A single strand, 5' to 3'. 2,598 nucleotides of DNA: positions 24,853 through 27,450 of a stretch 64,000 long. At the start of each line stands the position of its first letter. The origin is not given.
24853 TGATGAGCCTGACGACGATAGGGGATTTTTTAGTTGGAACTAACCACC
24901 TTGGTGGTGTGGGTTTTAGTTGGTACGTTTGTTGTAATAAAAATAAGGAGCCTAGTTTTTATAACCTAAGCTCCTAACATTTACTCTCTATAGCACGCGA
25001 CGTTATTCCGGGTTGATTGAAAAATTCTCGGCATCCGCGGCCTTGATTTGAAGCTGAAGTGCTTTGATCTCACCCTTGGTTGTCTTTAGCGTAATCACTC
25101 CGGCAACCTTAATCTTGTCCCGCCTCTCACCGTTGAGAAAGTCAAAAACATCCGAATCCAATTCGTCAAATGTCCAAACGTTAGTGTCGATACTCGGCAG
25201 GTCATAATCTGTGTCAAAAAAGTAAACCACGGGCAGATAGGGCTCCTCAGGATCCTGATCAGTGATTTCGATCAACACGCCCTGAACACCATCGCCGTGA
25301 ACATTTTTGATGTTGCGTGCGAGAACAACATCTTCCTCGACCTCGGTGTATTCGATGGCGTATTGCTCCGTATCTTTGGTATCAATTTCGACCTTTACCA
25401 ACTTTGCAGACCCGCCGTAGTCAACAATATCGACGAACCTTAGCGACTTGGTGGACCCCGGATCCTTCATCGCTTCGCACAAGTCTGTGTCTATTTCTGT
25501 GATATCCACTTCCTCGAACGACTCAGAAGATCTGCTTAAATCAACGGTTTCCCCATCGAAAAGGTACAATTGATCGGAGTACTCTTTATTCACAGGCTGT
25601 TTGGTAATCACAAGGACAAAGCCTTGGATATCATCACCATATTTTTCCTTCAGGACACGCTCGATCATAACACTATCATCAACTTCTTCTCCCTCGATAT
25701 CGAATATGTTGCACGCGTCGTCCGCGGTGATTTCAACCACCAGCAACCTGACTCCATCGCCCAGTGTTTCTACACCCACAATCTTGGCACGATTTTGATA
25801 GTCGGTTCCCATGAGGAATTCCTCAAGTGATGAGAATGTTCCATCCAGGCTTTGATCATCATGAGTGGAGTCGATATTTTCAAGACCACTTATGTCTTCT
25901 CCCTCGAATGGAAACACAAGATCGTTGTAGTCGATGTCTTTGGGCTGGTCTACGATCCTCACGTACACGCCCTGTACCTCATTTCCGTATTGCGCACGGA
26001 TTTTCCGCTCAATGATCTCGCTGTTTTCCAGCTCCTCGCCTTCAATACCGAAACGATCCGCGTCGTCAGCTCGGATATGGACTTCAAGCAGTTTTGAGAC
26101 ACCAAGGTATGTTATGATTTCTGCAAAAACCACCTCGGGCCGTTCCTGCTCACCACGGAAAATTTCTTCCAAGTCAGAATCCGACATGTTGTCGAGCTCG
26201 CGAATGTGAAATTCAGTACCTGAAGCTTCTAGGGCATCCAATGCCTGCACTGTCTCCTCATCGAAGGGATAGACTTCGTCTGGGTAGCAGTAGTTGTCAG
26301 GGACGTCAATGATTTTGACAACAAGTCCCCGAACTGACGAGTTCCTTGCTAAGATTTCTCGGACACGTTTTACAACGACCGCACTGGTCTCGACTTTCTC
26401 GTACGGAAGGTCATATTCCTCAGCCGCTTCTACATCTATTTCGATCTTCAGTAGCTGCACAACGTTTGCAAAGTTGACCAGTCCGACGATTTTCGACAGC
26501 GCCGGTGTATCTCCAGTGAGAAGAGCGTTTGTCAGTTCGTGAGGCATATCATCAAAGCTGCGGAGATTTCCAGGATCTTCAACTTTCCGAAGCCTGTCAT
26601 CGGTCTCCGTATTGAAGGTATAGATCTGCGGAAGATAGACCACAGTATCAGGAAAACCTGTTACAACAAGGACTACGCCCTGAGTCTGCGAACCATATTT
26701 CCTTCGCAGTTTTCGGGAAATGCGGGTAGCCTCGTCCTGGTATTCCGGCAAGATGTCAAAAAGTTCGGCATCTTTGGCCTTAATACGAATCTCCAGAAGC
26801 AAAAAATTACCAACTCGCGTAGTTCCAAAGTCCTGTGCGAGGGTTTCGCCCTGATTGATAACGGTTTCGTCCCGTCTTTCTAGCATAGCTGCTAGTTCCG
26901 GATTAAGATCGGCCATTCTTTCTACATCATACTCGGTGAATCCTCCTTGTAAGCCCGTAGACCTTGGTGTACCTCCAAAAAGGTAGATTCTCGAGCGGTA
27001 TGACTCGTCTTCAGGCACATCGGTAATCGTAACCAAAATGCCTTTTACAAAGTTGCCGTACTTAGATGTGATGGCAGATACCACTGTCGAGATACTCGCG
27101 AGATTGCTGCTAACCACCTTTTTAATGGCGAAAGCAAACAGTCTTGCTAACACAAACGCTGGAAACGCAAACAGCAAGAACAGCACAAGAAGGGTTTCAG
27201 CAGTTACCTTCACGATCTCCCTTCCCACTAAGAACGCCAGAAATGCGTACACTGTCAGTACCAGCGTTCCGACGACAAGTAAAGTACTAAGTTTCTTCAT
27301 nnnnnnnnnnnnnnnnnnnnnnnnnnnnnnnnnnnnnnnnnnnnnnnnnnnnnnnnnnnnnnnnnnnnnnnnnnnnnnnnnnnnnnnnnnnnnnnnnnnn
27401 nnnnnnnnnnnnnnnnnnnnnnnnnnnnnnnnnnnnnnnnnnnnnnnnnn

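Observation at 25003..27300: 765-aa protein built from six ~115-aa acidic tandem repeats behind a two-helix membrane anchor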

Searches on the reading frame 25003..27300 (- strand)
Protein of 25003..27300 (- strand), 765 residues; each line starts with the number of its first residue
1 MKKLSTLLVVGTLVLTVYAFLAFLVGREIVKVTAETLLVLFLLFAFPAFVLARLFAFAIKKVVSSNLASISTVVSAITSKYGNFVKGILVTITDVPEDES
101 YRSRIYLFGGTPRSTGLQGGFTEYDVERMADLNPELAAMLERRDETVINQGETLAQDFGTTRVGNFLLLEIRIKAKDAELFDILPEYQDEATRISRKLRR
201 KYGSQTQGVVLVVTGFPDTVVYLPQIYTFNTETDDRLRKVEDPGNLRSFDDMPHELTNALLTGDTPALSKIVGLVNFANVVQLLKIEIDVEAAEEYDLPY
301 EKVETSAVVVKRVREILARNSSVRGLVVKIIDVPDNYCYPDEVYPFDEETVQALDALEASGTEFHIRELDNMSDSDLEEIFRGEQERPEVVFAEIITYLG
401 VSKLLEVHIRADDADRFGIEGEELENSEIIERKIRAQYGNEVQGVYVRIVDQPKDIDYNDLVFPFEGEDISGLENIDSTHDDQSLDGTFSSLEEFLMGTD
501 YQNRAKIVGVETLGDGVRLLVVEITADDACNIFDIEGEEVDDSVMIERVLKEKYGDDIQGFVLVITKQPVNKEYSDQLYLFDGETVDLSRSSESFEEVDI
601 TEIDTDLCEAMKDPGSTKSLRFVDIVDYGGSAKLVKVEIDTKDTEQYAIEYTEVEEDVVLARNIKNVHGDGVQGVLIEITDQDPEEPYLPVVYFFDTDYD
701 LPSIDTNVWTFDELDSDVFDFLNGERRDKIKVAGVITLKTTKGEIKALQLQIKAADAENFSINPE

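Call 4: search_protein_families(library=pfam, proteins=[window:25003-27300:-], max_evalue=10)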
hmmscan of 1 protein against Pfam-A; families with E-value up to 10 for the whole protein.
window:25003-27300:- (765 aa): 2 families
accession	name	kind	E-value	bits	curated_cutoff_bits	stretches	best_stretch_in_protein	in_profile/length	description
PF05618.17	Zn_protease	-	0.1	12.9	27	1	596-670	6-79/138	Putative ATP-dependent zinc protease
PF08285.16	DPM3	-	3.5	8.3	25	0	1-54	1-56/90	Dolichol-phosphate mannosyltransferase subunit 3 (DPM3)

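Call 5: search_protein_families(library=ncbifam, proteins=[window:25003-27300:-], max_evalue=10)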
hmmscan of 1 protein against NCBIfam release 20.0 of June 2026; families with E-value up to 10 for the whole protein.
window:25003-27300:- (765 aa): 1 family
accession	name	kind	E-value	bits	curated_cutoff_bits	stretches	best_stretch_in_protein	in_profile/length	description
NF049950.1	IsopEpoxGlthnTfaseIsoI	equivalog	0.059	12.9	300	1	531-559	55-83/238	iIsoprene-epoxide--glutathione S-transferase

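Call 13: find_homologous_proteins(query=window:25003-27300:-)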
Query window:25003-27300:- (765 aa): 2 proteins with E <= 0.001 among 8000 candidates.
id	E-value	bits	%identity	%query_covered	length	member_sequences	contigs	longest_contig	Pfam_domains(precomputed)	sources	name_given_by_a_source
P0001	0.0e+0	1663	100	100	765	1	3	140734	-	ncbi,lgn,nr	ncbi:MAG: hypothetical protein ABIJ82_03910 [Patescibacteria group bacterium]|nr:hypothetical protei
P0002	3.7e-136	473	36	100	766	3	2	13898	-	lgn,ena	-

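Call 15: find_encoding_contigs(protein=P0002, flank=10000, max_places=6)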
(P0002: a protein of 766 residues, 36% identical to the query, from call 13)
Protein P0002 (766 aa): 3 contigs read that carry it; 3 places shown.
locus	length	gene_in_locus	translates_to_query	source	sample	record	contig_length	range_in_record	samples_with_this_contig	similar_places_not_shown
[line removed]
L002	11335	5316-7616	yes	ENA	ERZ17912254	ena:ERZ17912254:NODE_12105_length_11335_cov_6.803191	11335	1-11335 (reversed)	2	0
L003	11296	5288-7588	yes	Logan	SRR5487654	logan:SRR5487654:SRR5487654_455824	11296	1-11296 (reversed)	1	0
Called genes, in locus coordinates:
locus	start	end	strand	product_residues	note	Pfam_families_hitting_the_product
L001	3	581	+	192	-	?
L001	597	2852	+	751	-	PF01751:Toprim, PF01131:Topoisom_bac, PF01396:Zn_ribbon_Top1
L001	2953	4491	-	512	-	PF01145:Band_7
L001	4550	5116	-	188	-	PF01957:NfeD (weak)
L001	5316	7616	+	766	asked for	-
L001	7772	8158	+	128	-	-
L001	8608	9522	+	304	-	PF00318:Ribosomal_S2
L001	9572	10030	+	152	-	PF00889:EF_TS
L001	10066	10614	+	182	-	PF01765:RRF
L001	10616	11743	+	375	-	PF02163:Peptidase_M50, PF00595:PDZ (weak), PF13180:PDZ_2 (weak), PF14685:PDZ_Tricorn (weak), PF17820:PDZ_6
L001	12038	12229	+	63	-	PF01165:Ribosomal_S21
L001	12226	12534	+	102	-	PF09424:YqeY, PF22007:DUF6930 (weak)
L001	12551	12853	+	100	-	PF02130:YbeY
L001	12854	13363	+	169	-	PF01195:Pept_tRNA_hydro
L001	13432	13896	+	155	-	?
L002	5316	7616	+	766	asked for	-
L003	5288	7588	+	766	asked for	-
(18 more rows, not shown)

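Call 16: find_encoding_contigs(protein=P0001, flank=10000, max_places=6)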
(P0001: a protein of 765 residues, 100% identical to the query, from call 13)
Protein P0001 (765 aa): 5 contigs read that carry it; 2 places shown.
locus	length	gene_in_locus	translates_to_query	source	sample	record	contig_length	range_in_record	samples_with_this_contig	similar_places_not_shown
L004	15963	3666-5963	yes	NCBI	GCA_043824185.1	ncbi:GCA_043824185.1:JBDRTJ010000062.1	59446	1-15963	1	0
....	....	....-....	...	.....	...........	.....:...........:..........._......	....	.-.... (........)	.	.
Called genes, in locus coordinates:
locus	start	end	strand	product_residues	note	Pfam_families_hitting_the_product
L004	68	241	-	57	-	PF00535:Glycos_transf_2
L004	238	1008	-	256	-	PF00398:RrnaAD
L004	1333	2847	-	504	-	PF01145:Band_7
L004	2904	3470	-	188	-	-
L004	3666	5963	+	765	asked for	-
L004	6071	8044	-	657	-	PF00580:UvrD-helicase, PF13245:AAA_19, PF13604:AAA_30 (faint), PF01443:Viral_helicase1 (faint), PF13361:UvrD_C, PF13538:UvrD_C_2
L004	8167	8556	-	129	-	-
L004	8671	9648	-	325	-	PF00768:Peptidase_S11, PF02113:Peptidase_S13 (faint)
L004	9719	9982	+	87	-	PF00085:Thioredoxin, PF13098:Thioredoxin_2 (weak), PF13905:Thioredoxin_8 (faint)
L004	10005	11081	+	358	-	PF00044:Gp_dh_N, PF02800:Gp_dh_C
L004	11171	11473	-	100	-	-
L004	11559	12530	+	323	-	PF00162:PGK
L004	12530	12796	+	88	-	-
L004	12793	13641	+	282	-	PF02730:AFOR_N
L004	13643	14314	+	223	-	PF00121:TIM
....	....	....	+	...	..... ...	-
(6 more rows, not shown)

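Call 31: search_protein_families(library=pfam, proteins=[L001:4550-5116:-, L001:7772-8158:+], max_evalue=0.1)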
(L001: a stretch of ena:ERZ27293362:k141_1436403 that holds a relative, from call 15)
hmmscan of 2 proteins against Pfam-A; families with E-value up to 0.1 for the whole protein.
L001:4550-5116:- (188 aa): 1 family
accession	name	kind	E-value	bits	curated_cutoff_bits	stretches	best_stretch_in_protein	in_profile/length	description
PF01957.25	NfeD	-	2.1e-06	28.3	29.1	1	125-186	3-57/57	NfeD-like C-terminal, partner-binding domain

L001:7772-8158:+ (128 aa): 1 family
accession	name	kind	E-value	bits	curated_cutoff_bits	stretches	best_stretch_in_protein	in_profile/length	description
PF03647.18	Tmemb_14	-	0.0085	17.2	24.8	1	10-37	2-29/92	Transmembrane proteins 14C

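Call 33: find_homologous_proteins(query=A4, max_evalue=0.001)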
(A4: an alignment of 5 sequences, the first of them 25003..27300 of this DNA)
Query A4 (5 sequences) (765 aa, profile of the alignment): 2 proteins with E <= 0.001 among 8000 candidates.
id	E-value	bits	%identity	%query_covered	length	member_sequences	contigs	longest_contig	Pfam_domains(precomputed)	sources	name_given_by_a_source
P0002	0.0e+0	1073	36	100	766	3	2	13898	-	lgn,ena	-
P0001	0.0e+0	1015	100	100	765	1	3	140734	-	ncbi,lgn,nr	ncbi:MAG: hypothetical protein ABIJ82_03910 [Patescibacteria group bacterium]|nr:hypothetical protei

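Call 45: predict_structure(alignment_id=A4)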
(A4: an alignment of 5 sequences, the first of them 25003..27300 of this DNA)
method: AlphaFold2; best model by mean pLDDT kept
length: 765 residues; sequences in the alignment: 5
mean_pLDDT: 76.6   pTM: 0.43
mean pLDDT of the five models: 76.6, 75.5, 75.2, 73.2, 72.2
residues with pLDDT >= 90: 94; 70-90: 487; 50-70: 124; < 50: 60
segments of 3 or more residues with pLDDT < 50: 1-9, 27-32, 57-68, 118-120, 144-152, 700-710
pLDDT, mean of each block of 10 residues (from residue 1): 39 62 50 53 55 48 46 77 81 75 78 49 71 74 47 58 78 78 73 84 87 78 88 84 82 88 85 87 91 86 77 71 86 86 88 84 80 72 75 85 88 85 88 88 92 87 88 74 81 89 90 89 92 88 88 89 86 87 80 81 86 72 83 89 85 76 74 78 76 62 46 57 59 74 72 76 67
secondary structure, 60 per line:
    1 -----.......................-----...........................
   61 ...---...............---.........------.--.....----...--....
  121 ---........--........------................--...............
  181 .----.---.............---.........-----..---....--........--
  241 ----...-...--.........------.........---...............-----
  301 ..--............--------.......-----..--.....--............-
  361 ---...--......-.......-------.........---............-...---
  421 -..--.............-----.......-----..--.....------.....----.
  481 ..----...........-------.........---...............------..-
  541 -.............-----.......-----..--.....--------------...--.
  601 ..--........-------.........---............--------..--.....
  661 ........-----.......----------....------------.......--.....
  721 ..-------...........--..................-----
elements in order (helices of 4 or more, strands of 3 or more residues): H6-28 H34-63 H67-81 E85-93 E103-107 H117-120 E124-128 H134-141 H148-154 E155-163 E166-174 H175-181 H190-202 E206-214 E225-228 H231-238 E245-247 H254-262 E269-277 E281-289 H290-295 H305-316 E325-331 E341-345 H348-359 E364-366 H369-374 H376-382 E390-398 E402-410 H426-438 E444-450 E460-464 H471-475 E480-482 H487-497 E505-513 E517-525 H526-531 H542-554 E560-566 E576-580 E595-597 H605-612 E620-628 E632-640 H656-668 E674-680 E691-694 E707-710 H716-722 E730-740 E743-753 H754-760

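Call 49: fold_search(model_id=the predicted structure, library=pdb)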
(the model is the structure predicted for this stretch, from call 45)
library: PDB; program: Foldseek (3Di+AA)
matches with E <= 10: 184; with E <= 0.001: 0
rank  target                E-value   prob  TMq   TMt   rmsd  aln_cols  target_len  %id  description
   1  7vcf_B                3.2e-01  0.06  0.08  0.09  22.4       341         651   10  Cryo-EM structure of Chlamydomonas TOC-TIC supercomplex (released 2022-11-30)
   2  6scx_C                4.2e-01  0.06  0.07  0.13  16.2       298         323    9  Crystal structure of the catalytic domain of human NUDT12 in complex with 7-methyl-guanosine-5'-triphosphate (released 2020-01-08)
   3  9mge_A                5.2e-01  0.03  0.07  0.07  35.3       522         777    8  beta-barrel assembly machine from Escherichia coli in an early state of substrate assembly (released 2025-12-17)
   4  7xzj_7                6.5e-01  0.03  0.07  0.08  25.7       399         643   10  Cryo-EM structure of TOC complex from Chlamydomonas reinhardtii. (released 2023-01-11)
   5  9mgg_A                6.5e-01  0.03  0.08  0.08  34.5       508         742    9  beta-barrel assembly machine from Escherichia coli in a late state of substrate assembly (released 2025-12-17)
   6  6scx_B                6.9e-01  0.04  0.07  0.13  17.4       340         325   10  Crystal structure of the catalytic domain of human NUDT12 in complex with 7-methyl-guanosine-5'-triphosphate (released 2020-01-08)
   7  7ecd                  7.3e-01  0.07  0.05  0.10  15.7       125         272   10  Crystal structure of Tam41 from Firmicutes bacterium, complex with CTP-Mg (released 2022-01-19)
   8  7nri_A                8.6e-01  0.02  0.08  0.08  38.3       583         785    9  Structure of the darobactin-bound E. coli BAM complex (BamABCDE) (released 2021-04-21)
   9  8fbp_N                9.6e-01  0.03  0.07  0.12  22.8       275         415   12  Glutamine synthetase from Pseudomonas aeruginosa, filament double-unit in compressed conformation (released 2024-02-14)
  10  2qdf                  9.6e-01  0.02  0.07  0.13  31.0       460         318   11  Structure of N-terminal domain of E. Coli YaeT (released 2007-09-04)
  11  3q91_B                1.1e+00  0.12  0.08  0.30   8.8       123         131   10  Crystal Structure of Human Uridine Diphosphate Glucose Pyrophosphatase (NUDT14) (released 2011-02-16)
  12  3t6b_A                1.1e+00  0.01  0.05  0.05  38.0       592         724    8  Structure of human DPPIII in complex with the opioid peptide Tynorphin, at 2.4 Angstroms (released 2012-04-04)
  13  3q91_A                1.1e+00  0.12  0.08  0.27   9.0       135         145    9  Crystal Structure of Human Uridine Diphosphate Glucose Pyrophosphatase (NUDT14) (released 2011-02-16)
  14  8fbp_D                1.2e+00  0.03  0.07  0.11  22.3       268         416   13  Glutamine synthetase from Pseudomonas aeruginosa, filament double-unit in compressed conformation (released 2024-02-14)
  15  6t1w_A                1.3e+00  0.02  0.08  0.08  32.9       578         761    9  Structure of E. coli BamA in complex with lipoprotein RcsF (released 2020-05-13)
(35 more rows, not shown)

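Call 60: search_protein_families(library=padloc, proteins=[window:25003-27300:-], max_evalue=0.01)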
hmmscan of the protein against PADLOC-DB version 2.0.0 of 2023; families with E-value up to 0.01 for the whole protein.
window:25003-27300:- (765 aa): 0 families

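Call 61: search_protein_families(library=ncbifam, proteins=[L001:7772-8158:+], max_evalue=0.01)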
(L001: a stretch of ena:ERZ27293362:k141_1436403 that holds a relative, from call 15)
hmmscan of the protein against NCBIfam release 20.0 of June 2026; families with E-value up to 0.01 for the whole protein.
L001:7772-8158:+ (128 aa): 0 families

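Call 73: find_related_loci(query=A1, collection=metagenome_contigs, flank=8000)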
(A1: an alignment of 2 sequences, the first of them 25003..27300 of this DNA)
Query A1 (765 aa) in metagenome_contigs; peptide patterns used: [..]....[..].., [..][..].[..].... (x = any residue, [..] = any of these).
340 stretches matched a pattern; 1 encode a relative of the query (tblastn E <= 1e-3); 1 distinct loci.
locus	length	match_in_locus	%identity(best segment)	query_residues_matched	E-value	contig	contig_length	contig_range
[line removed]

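Call 92: search_dna_similar(query=window:25003-27300:-, collection=phages, mode=protein, max_evalue=0.001, max_rows=10)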
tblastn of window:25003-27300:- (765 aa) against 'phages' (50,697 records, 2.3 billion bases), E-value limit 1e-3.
No match.

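Call 93: search_dna_similar(query=window:25003-27300:-, collection=plasmids, mode=protein, max_evalue=0.001, max_rows=10)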
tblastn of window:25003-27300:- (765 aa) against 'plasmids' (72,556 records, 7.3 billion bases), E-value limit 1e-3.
No match.
